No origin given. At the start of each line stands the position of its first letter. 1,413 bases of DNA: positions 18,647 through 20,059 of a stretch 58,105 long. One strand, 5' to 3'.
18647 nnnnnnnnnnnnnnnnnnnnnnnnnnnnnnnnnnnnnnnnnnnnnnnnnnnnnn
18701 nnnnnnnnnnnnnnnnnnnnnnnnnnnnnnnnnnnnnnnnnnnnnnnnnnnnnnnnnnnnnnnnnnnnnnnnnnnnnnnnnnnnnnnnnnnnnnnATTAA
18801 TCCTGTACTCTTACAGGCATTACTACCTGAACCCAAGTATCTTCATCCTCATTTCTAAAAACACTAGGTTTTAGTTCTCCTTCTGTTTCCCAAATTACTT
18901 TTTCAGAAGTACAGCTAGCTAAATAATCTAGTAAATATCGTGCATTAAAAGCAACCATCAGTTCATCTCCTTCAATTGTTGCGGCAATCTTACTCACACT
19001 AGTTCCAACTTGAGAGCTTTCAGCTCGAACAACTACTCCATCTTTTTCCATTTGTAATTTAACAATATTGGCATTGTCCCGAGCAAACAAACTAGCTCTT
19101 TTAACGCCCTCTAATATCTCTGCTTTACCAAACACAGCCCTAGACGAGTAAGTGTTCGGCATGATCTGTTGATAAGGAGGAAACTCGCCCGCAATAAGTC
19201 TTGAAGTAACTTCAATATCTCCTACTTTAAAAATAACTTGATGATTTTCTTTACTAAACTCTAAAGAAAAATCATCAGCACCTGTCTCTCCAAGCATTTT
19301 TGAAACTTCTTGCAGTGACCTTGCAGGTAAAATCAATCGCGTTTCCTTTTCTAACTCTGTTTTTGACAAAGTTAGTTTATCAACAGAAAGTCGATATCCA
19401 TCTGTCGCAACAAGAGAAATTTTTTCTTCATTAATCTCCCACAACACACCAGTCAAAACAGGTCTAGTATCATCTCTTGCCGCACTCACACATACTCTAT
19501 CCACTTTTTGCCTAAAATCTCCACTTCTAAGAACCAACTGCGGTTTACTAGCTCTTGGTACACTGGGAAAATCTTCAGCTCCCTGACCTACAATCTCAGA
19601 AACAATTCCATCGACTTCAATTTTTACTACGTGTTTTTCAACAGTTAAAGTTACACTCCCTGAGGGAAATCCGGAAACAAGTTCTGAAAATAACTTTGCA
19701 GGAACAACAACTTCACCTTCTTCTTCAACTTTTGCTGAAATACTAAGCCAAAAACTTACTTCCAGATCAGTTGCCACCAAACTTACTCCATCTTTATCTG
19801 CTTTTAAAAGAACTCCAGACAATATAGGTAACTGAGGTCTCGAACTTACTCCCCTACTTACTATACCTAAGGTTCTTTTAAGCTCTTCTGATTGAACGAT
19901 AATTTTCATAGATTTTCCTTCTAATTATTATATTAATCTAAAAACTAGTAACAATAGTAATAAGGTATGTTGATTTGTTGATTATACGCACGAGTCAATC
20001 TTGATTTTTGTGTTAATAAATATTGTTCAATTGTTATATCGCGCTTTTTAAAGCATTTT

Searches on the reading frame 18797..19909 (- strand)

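Call 67: search_protein_families(library=pfam, proteins=[window:18797-19909:-], max_evalue=0.0001)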
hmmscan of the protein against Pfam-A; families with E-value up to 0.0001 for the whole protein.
window:18797-19909:- (370 aa): 3 families
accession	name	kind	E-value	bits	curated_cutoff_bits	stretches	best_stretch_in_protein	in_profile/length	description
PF02767.21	DNA_pol3_beta_2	-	8.4e-37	126.4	27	2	129-244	4-115/116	DNA polymerase III beta subunit, central domain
PF00712.24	DNA_pol3_beta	-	4.2e-33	114.5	24.4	2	1-117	1-119/120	DNA polymerase III beta subunit, N-terminal domain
PF02768.20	DNA_pol3_beta_3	-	1.7e-22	79.9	27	1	248-367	2-121/121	DNA polymerase III beta subunit, C-terminal domain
